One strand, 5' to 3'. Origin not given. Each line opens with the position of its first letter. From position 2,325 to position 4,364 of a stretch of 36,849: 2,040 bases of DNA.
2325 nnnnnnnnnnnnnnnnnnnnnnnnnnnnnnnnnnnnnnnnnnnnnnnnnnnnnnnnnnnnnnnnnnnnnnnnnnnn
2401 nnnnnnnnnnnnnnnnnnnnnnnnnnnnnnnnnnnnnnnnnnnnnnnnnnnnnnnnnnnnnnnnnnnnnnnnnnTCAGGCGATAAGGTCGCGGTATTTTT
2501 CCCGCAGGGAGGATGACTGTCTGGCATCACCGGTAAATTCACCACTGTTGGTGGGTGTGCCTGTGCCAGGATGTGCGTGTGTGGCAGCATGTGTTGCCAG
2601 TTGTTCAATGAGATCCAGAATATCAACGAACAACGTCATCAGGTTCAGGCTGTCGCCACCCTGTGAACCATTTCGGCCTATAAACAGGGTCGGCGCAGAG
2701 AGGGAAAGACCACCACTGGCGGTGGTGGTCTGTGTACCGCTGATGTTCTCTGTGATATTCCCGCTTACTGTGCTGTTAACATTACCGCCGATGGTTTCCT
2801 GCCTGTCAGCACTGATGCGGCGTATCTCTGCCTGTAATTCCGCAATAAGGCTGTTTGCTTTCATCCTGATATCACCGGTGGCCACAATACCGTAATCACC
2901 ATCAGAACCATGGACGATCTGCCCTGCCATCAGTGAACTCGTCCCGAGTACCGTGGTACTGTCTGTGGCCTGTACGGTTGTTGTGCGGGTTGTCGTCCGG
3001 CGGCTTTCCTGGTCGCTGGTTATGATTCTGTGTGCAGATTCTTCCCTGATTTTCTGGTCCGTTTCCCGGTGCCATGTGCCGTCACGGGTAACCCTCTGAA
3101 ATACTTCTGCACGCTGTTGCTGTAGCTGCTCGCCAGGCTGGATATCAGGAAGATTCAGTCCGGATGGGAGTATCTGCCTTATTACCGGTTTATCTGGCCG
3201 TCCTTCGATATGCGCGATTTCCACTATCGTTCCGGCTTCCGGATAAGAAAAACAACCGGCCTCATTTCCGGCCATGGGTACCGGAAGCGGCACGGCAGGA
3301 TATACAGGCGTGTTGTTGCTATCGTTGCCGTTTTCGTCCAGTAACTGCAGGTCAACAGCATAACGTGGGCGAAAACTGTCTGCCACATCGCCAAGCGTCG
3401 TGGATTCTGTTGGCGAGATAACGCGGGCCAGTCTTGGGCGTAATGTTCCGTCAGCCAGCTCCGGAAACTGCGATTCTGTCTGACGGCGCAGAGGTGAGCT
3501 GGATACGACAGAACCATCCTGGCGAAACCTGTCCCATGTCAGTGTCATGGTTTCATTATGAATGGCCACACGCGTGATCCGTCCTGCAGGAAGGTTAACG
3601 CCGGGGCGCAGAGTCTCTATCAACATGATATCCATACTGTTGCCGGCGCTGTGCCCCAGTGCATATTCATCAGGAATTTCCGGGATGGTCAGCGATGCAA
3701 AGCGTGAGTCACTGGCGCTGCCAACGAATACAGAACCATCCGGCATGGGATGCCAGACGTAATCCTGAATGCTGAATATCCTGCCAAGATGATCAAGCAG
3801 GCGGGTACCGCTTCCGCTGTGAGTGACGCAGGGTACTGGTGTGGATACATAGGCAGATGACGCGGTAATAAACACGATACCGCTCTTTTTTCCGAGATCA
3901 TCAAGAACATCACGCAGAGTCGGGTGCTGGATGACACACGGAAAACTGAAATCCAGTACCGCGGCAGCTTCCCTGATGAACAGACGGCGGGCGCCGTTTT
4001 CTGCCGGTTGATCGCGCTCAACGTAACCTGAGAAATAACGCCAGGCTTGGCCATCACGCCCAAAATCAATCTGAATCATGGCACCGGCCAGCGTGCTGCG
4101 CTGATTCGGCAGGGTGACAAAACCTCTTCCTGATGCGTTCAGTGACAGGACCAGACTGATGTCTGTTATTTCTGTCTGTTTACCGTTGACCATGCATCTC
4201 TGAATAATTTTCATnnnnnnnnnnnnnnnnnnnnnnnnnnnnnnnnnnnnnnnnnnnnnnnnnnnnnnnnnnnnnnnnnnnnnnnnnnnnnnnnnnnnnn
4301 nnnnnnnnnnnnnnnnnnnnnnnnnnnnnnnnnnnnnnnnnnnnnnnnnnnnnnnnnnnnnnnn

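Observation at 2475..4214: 579-aa terminal tail protein looks like a fused hub-spike with a His-rich apex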

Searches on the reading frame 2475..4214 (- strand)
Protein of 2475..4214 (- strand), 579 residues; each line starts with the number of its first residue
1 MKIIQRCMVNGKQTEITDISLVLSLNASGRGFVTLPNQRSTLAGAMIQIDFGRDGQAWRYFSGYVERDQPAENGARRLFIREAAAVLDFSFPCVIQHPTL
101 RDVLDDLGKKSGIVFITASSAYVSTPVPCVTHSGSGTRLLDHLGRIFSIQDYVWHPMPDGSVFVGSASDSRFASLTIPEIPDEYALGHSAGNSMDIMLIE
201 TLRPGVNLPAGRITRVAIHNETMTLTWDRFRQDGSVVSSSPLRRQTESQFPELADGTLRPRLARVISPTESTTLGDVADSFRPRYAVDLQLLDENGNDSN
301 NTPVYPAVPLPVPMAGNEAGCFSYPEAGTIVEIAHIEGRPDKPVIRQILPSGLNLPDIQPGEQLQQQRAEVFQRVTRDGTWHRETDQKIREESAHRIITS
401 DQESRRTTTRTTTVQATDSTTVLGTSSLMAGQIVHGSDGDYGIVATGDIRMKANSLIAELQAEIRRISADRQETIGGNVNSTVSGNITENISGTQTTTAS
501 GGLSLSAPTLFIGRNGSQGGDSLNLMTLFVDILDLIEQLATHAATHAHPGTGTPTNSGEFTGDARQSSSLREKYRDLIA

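Call 4: search_protein_families(library=pfam, proteins=[window:2475-4214:-], max_evalue=0.01)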
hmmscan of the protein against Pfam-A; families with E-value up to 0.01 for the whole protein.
window:2475-4214:- (579 aa): 2 families
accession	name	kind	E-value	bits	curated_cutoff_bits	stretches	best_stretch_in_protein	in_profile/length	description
PF04717.18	Phage_base_V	-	0.0012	19.6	23.8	1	310-345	35-70/75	Type VI secretion system/phage-baseplate injector OB domain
PF22178.3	Gp5_trimer_C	-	0.0031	18.1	30.9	0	463-501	60-98/112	Bacteriophage T4 gp5 C-terminal trimerisation domain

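Call 5: search_protein_families(library=phrogs, proteins=[window:2475-4214:-], max_evalue=0.001)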
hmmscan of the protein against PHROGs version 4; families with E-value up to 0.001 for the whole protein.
window:2475-4214:- (579 aa): 2 families
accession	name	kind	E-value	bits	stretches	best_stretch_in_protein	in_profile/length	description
phrog_2258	-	tail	6.4e-213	709.1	1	1-579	1-544/544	baseplate protein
phrog_4011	-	tail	1.2e-71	242.3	1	242-574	6-310/315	baseplate protein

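Call 7: search_solved_structures(query=window:2475-4214:-, max_evalue=10, show_alignments=3)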
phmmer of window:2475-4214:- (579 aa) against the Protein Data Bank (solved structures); distinct sequences matched with E-value up to 10: 12.
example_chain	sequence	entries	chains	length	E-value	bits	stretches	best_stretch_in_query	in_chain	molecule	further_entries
8qja_A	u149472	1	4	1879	0.0058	18.5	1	293-505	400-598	Putative type VI secretion system YD repeat-containing Rhs element Vgr protein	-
3zpy_A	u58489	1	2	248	0.28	13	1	425-498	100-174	ALGINATE LYASE, FAMILY PL7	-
9jg8_G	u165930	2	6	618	0.62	11.8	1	405-521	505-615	Type VI secretion system spike protein VgrG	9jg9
6p22_A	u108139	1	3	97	0.66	11.7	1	445-499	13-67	CHIMERA OF CENTRAL SPIKE PROTEINS GP5 FROM PHAGE T4 AND PVC8 FROM PVC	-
4jiv_A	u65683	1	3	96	0.67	11.7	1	445-498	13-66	Tail-associated lysozyme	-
4jiw_A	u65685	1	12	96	0.67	11.7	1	445-499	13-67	Tail-associated lysozyme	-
4osd_A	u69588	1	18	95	0.77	11.5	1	445-498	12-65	Tail-associated lysozyme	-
4jj2_A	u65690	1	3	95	0.78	11.5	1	444-499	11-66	Tail-associated lysozyme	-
4ku0_A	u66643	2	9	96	0.83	11.4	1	445-499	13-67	Tail-associated lysozyme | Baseplate central spike complex protein gp5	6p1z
3a1m_A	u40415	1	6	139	1.1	11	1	447-496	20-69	chimera of thrombin cleavage site, Tail-associated lysozyme, Fibritin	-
6j0m_A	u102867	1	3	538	1.3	10.8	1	310-431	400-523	Pvc8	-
6p20_A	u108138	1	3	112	3.5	9.3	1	445-501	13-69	Baseplate central spike complex protein gp5,PHIKZ164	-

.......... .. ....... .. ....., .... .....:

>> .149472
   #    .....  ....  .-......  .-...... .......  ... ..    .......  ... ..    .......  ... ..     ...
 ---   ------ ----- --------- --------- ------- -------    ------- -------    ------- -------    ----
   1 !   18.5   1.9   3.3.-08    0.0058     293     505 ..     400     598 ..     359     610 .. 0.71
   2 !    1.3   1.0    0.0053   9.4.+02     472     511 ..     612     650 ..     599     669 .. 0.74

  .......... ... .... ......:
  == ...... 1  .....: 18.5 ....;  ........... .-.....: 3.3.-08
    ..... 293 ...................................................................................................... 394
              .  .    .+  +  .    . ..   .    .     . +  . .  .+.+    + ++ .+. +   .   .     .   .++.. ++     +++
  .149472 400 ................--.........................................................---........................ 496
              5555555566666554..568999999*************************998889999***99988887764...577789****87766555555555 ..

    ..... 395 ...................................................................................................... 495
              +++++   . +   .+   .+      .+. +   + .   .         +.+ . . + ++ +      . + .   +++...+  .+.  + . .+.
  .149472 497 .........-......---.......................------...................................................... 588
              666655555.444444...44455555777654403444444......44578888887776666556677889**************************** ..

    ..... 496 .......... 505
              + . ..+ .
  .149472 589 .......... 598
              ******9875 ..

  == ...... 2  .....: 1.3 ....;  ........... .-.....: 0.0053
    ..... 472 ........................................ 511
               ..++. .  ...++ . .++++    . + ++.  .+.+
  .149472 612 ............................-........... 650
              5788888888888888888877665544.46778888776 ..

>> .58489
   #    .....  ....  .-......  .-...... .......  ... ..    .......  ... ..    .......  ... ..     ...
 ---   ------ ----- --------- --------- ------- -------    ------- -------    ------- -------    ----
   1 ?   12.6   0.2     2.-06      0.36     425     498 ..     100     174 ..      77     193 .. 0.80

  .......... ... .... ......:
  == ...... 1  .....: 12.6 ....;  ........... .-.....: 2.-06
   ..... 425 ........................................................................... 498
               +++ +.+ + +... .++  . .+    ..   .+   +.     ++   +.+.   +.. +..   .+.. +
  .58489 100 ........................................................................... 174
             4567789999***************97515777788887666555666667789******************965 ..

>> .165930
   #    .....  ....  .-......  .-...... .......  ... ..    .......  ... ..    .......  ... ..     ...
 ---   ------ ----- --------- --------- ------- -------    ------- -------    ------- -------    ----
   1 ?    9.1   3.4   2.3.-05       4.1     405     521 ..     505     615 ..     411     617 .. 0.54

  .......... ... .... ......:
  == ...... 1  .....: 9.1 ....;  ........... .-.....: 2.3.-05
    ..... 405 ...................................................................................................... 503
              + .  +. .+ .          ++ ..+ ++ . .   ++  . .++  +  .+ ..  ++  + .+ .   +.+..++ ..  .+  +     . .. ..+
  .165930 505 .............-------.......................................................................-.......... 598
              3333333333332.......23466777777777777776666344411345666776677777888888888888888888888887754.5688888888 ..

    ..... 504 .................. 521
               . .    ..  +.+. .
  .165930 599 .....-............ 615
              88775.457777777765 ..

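Call 8: search_dna_similar(query=window:2475-4214:-, collection=phages, mode=protein, max_rows=30, rows=spread)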
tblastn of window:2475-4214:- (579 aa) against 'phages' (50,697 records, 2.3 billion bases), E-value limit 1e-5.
Records with a match: 75; places in all: 75; records where one place covers at least 80% of the query: 33.
Best place of each record, by identity: <60% 75.
By first word of the organism name: Vibrio 29; Escherichia 9; Pseudomonas 6; Pseudoalteromonas 6; Salmonella 5; Aeromonas 4; Haemophilus 4; Pasteurella 4; Yersinia 2; Cronobacter 2; and 2 more.
By host as written in the record: - 13; Salmonella sp. 4; Vibrio alginolyticus 4; Yersinia enterocolitica 324 2; Cronobacter sakazakii 2; Aeromonas media 2; Pseudomonas aeruginosa WH-SGI-V-07174 2; Pasteurella multocida 2; and 36 more.
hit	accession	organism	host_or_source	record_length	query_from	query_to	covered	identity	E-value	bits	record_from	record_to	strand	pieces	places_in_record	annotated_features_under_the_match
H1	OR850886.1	Salmonella phage S.Kent 1-2-1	Salmonella enterica subsp. enterica ...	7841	1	579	100%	47.6%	2e-154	495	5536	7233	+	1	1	record has no annotation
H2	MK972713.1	Salmonella phage SW5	Salmonella sp.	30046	1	579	100%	46.2%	7e-147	474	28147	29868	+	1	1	head completion protein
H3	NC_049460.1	Salmonella phage SI7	Salmonella sp.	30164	1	579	100%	46.2%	7e-147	474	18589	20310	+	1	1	baseplate protein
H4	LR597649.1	Escherichia phage ESSI2_ev015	-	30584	1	579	100%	46.2%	2e-146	473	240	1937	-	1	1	putative phage gene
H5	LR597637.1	Escherichia phage ESSI2_ev239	-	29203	1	579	100%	46.0%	1e-145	470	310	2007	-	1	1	FIG01221575: hypothetical protein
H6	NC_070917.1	Yersinia phage vB_YenM_324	Yersinia enterocolitica 324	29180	1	578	100%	44.3%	1e-136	444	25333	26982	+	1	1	baseplate protein | adenine glycosylase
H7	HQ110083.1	Cronobacter phage ESSI-2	Cronobacter sakazakii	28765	1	579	100%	43.4%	2e-139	452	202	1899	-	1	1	hypothetical protein (x2)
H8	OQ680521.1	Aeromonas phage P05B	Aeromonas hydrophila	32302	1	570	98%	36.8%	1e-90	311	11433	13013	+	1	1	hypothetical protein (x2)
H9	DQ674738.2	Aeromonas phage phiO18P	Aeromonas media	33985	1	570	98%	35.0%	2e-87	302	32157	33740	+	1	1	conserved hypothetical protein (x2)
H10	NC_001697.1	Haemophilus phage HP1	-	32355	1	578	100%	34.2%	1e-99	337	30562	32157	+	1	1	baseplate protein | hypothetical protein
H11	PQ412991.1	Pseudomonas phage UFJF_PfPro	Pseudomonas fluorescens UFV 041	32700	1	577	97%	33.4%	4e-68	283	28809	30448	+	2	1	hypothetical protein (x3)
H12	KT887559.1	Pseudomonas phage phi3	Pseudomonas aeruginosa WH-SGI-V-07174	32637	1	561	94%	32.5%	3e-65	273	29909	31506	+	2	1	hypothetical protein | nucleoid DNA-binding protein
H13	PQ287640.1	Pseudomonas phage BIBS67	Pseudomonas aeruginosa BWKH67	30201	1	561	94%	32.5%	3e-65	273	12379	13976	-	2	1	baseplate protein | hypothetical protein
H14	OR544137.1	Pasteurella phage Pmp6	Pasteurella multocida Past34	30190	1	398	69%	40.7%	4e-98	333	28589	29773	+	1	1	baseplate protein | hypothetical protein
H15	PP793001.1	Pseudoalteromonas phage vB_Psp_PY3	Pseudoalteromonas sp. YM1-2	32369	2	391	67%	37.3%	4e-62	264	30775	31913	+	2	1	hypothetical protein | baseplate protein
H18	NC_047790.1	Pseudoalteromonas phage C5a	Pseudoalteromonas sp. RHS-str. 402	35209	2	391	65%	37.1%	7e-59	253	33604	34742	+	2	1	baseplate protein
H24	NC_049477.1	Vibrio phage vB_ValM-yong1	Vibrio alginolyticus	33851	2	387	64%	36.0%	2e-56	244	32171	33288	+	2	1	baseplate protein (x2)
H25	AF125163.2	Bacteriophage K139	Vibrio cholerae O139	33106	1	396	68%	33.3%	5e-68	245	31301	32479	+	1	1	orf39: orf39 | orf38: orf38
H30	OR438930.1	Pseudoalteromonas phage proACA1-A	Pseudoalteromonas elyakovii HL-AS1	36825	60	393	57%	32.9%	2e-34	170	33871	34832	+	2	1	hypothetical protein | cell puncturing device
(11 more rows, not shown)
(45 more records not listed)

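Call 10: find_homologous_proteins(query=window:2475-4214:-, max_evalue=0.00001)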
Query window:2475-4214:- (579 aa): 1103 proteins with E <= 0.00001 among 8000 candidates; the best 120 are listed.
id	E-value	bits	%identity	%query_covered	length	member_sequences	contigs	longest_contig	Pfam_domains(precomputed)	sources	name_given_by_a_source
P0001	0.0e+0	1287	99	100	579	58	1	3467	-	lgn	-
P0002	6.0e-281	951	71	100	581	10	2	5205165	-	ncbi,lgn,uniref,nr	ncbi:hypothetical protein RMO93_21990 [Escherichia coli]|uniref:hypothetical protein n=1 Tax=Escheri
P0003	1.4e-261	887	69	100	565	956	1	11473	-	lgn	-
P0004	1.7e-260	884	69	100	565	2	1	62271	-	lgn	-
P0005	5.4e-258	875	68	100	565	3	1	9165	-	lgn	-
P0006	2.5e-257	873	69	100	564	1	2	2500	-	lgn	-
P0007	5.2e-256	869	67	100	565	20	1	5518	-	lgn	-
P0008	2.7e-255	866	67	100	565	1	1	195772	-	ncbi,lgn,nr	ncbi:TPA: hypothetical protein PXO92_002476 [Yersinia enterocolitica]|nr:hypothetical protein [Yersi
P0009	4.5e-255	866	68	100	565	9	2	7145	-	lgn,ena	-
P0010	2.1e-254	863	66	100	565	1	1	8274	-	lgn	-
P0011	1.1e-246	838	67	100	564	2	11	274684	-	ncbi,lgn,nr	ncbi:TPA: hypothetical protein U0V61_001545 [Escherichia coli]|nr:hypothetical protein [Escherichia 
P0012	6.8e-231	786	70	87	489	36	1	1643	-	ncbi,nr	ncbi:TPA: hypothetical protein PO740_005220, partial [Escherichia coli]|nr:hypothetical protein [Esc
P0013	1.1e-225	769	61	100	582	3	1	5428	-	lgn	-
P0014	2.3e-221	754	60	100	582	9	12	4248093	-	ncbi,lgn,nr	ncbi:hypothetical protein [Edwardsiella anguillarum]|nr:hypothetical protein [Edwardsiella anguillar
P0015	3.0e-217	741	58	100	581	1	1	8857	-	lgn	-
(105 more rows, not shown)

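Call 13: get_annotated_region(hit=H10, flank=9000)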
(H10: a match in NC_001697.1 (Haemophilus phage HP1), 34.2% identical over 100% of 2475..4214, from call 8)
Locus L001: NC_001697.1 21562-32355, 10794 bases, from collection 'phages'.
description: Haemophilus phage HP1 strain HP1c1, complete genome.
organism: Haemophilus phage HP1 (NCBI taxid 2992577)
taxonomy: Viruses; Duplodnaviria; Heunggongvirae; Uroviricota; Caudoviricetes; Peduoviridae; Hpunavirus; Hpunavirus HP1
host: -; source: -; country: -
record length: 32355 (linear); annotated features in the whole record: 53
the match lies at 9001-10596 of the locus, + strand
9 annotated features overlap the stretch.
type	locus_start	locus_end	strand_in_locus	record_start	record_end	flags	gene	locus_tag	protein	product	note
CDS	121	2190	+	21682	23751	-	-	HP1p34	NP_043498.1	hypothetical protein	orf27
CDS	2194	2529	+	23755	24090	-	-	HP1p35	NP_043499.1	hypothetical protein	orf28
CDS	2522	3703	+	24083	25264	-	-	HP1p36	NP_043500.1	hypothetical protein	orf29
CDS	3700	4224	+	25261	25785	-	-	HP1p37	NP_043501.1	tail protein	orf30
CDS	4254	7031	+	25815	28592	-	-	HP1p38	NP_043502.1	tail fiber protein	orf31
CDS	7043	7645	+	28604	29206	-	-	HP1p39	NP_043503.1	tail fiber assembly protein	orf32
CDS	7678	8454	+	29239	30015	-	-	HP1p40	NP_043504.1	hypothetical protein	orf33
CDS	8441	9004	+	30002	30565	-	-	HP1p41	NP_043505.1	hypothetical protein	orf34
CDS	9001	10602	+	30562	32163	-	-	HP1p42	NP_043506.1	baseplate protein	orf35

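Call 15: search_protein_families(library=ncbifam, proteins=[window:2475-4214:-], max_evalue=0.01)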
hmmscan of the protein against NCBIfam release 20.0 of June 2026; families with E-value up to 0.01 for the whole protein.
window:2475-4214:- (579 aa): 2 families
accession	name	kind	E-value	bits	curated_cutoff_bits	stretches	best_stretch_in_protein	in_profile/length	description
TIGR01646.1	vgr_GE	subfamily_domain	1.3e-05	24.4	121.8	1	259-363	346-443/480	type VI secretion system tip protein VgrG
TIGR03361.1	VI_Rhs_Vgr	subfamily_domain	0.00087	18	186.35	0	313-359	407-453/513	type VI secretion system tip protein TssI/VgrG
